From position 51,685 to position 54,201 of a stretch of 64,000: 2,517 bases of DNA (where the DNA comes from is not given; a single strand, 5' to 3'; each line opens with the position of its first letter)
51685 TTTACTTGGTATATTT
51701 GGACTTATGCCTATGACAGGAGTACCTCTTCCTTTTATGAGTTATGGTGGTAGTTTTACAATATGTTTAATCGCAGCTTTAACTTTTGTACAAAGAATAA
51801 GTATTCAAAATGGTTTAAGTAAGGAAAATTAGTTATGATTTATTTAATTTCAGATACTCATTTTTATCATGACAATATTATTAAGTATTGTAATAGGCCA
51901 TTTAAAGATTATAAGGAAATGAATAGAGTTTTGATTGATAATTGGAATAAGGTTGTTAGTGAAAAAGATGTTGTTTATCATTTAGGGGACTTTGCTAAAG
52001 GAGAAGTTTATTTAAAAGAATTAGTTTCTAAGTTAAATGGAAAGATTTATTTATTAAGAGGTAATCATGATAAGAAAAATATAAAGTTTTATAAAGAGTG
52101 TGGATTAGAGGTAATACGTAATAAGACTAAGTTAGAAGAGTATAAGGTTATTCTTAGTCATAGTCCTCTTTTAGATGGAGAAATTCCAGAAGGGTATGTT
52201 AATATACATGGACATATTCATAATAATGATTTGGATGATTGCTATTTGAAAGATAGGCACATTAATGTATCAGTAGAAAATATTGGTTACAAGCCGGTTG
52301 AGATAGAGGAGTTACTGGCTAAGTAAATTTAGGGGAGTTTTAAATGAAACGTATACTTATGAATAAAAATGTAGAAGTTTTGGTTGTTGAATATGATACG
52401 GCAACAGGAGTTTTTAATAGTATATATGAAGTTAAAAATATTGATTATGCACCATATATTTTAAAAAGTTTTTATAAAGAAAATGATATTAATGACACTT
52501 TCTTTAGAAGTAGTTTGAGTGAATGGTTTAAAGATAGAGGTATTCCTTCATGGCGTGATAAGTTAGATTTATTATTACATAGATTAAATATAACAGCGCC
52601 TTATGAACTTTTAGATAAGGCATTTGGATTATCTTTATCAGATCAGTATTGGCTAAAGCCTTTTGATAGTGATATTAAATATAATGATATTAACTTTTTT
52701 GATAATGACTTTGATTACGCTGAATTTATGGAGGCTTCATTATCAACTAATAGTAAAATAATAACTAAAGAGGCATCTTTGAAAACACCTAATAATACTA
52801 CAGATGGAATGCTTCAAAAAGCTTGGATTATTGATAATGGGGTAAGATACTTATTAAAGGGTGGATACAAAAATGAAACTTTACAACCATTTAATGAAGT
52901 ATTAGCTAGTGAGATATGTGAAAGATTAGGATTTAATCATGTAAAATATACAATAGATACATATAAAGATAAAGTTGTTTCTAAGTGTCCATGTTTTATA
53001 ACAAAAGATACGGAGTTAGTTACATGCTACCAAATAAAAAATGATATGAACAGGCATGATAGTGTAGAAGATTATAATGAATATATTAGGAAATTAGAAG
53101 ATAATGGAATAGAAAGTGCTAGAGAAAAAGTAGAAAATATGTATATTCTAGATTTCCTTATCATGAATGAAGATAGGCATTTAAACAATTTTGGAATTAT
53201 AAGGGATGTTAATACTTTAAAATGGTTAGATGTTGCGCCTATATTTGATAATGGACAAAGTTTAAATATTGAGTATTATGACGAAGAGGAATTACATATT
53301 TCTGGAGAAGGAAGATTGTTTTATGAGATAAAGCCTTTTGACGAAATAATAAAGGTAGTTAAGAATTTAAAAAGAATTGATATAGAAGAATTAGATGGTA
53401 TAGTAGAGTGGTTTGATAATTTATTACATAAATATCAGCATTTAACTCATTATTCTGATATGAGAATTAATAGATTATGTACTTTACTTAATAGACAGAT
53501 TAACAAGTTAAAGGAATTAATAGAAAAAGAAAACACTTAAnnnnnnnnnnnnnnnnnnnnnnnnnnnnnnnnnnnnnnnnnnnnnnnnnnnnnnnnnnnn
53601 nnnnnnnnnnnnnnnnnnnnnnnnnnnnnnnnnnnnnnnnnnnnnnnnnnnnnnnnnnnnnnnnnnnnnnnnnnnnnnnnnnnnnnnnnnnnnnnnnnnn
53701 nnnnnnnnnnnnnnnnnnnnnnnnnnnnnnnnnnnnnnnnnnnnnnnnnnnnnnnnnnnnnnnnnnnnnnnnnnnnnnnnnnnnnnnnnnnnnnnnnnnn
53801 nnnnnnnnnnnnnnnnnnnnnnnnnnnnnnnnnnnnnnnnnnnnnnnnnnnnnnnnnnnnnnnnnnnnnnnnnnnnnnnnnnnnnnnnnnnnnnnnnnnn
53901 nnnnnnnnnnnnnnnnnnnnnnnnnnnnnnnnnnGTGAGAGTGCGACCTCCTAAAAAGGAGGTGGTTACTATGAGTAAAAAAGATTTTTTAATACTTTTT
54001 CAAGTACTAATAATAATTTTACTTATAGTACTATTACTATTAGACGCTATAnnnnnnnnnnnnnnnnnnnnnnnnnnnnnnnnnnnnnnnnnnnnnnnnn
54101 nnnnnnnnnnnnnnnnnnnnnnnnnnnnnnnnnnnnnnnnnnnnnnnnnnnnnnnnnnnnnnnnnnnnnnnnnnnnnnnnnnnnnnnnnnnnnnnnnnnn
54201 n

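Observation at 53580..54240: Tandemly duplicated type-I-toxin-like locus: 27-aa hydrophobic peptide, SD-sequestering hairpin, paired terminators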

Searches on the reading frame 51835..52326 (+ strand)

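Call 9: search_protein_families(library=pfam, proteins=[window:51835-52326:+], max_evalue=1)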
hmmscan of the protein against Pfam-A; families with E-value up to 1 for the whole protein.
window:51835-52326:+ (163 aa): 2 families
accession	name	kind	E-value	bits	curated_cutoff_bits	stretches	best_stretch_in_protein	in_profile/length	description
PF00149.33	Metallophos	-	3.1e-10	41.3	21.5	1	2-146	3-133/191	Calcineurin-like phosphoesterase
PF12850.12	Metallophos_2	-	1.9e-08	34.9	27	1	2-135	3-123/154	Calcineurin-like phosphoesterase superfamily domain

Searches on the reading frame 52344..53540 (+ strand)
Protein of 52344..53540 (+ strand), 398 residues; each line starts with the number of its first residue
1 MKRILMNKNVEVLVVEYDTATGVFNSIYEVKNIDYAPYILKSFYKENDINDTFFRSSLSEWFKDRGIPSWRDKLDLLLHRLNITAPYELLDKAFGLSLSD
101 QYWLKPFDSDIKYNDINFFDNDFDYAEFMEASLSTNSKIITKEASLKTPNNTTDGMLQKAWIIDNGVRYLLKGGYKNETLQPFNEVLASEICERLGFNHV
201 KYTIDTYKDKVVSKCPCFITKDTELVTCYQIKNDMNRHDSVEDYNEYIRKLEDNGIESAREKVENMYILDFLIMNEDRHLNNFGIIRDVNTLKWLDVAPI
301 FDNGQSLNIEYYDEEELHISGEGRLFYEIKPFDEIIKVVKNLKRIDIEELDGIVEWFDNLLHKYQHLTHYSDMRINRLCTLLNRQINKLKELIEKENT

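Call 9: search_protein_families(library=pfam, proteins=[window:52344-53540:+], max_evalue=1)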
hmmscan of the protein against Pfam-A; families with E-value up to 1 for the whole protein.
window:52344-53540:+ (398 aa): 5 families
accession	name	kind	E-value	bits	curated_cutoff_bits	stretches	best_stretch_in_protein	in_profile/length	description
PF07804.18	HipA_C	-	1.1e-07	32.2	30.5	1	155-309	5-165/213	HipA-like C-terminal domain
PF00454.33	PI3_PI4_kinase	-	0.0049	17.3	27.1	1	261-361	132-210/241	Phosphatidylinositol 3- and 4-kinase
PF06702.18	Fam20C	-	0.031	14.4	26.8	1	232-313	61-137/218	Golgi casein kinase, C-terminal, Fam20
PF15005.11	IZUMO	-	0.09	13.8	25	1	340-395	51-106/143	Izumo sperm-egg fusion, Ig domain-associated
PF06319.18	MmcB-like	-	0.14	12.3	22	1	52-102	58-108/148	DNA repair protein MmcB-like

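Call 10: search_protein_families(library=ncbifam, proteins=[window:52344-53540:+], max_evalue=1)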
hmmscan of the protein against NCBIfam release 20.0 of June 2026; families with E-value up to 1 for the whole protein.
window:52344-53540:+ (398 aa): 0 families

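Call 16: find_encoding_contigs(protein=window:52344-53540:+, flank=6000, max_places=8)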
Protein window:52344-53540:+ (398 aa): 5 contigs read that carry it; 2 places shown.
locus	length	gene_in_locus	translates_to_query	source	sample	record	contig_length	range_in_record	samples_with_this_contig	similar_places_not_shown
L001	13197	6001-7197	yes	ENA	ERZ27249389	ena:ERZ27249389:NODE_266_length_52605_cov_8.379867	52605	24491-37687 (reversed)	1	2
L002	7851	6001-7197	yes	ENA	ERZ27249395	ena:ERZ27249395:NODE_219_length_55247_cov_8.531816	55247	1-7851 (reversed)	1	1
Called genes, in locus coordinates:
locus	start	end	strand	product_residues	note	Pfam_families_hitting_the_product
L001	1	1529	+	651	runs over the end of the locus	PF01935:DUF87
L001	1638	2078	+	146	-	PF04472:SepF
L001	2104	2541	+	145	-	PF05103:DivIVA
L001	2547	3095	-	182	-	PF01327:Pep_deformylase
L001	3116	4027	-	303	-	-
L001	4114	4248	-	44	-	-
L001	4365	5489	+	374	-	PF01098:FTSW_RODA_SPOVE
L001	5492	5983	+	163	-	PF00149:Metallophos, PF12850:Metallophos_2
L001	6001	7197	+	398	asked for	PF07804:HipA_C (weak)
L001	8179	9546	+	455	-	-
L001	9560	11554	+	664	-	-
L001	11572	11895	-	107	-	-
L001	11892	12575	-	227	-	PF00625:Guanylate_kin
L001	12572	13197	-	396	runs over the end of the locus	PF01467:CTP_transf_like (weak), PF05636:HIGH_NTase1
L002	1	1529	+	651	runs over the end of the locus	PF01935:DUF87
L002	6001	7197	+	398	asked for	PF07804:HipA_C (weak)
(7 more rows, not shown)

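Call 50: list_cluster_members(proteins=[window:52344-53540:+, window:51835-52326:+, window:47981-48421:+])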
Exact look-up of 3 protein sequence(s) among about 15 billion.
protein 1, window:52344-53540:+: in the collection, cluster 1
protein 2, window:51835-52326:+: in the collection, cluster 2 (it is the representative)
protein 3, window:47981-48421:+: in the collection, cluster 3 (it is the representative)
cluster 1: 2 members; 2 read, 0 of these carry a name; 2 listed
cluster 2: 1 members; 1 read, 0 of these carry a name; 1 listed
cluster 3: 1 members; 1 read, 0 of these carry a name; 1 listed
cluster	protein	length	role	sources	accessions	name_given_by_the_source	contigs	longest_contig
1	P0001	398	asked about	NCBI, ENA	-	-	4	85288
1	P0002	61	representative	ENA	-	-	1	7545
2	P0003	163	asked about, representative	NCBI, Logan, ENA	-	-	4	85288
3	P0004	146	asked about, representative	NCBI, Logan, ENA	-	-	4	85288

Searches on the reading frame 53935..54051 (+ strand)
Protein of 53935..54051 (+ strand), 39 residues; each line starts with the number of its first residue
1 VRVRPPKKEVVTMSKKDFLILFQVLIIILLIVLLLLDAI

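Call 17: find_encoding_contigs(protein=window:53935-54051:+, flank=3000, max_places=8)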
Protein seq(39 aa) (39 aa): no gene with exactly this product is on record in the collection.

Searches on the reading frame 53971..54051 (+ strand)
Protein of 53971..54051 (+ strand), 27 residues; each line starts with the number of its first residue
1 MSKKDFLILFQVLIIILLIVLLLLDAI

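Call 9: search_protein_families(library=pfam, proteins=[window:53971-54051:+], max_evalue=1)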
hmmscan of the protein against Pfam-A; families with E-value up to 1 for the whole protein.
seq(27 aa): 1 family
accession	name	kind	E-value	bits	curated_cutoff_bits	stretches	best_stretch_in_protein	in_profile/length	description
PF09889.16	DUF2116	-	0.29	11.6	26.8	1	6-23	39-56/59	Probable treble clef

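Call 10: search_protein_families(library=ncbifam, proteins=[window:53971-54051:+], max_evalue=1)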
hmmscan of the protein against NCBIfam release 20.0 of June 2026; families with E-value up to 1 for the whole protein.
seq(27 aa): 0 families

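Call 18: find_related_loci(query=A2, collection=viral_contigs, flank=3000)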
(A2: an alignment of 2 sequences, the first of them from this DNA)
Query A2 (27 aa) in viral_contigs; peptide patterns used: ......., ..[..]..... (x = any residue, [..] = any of these).
195 stretches matched a pattern, but none encodes a relative of the query by tblastn (E <= 1e-3).

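Call 72: search_protein_families(library=padloc, proteins=[window:53971-54051:+], max_evalue=1)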
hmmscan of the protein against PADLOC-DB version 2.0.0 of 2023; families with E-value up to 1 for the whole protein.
seq(27 aa): 0 families

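Call 73: search_protein_families(library=phrogs, proteins=[window:53971-54051:+], max_evalue=1)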
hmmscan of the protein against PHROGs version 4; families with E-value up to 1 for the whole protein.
seq(27 aa): 0 families
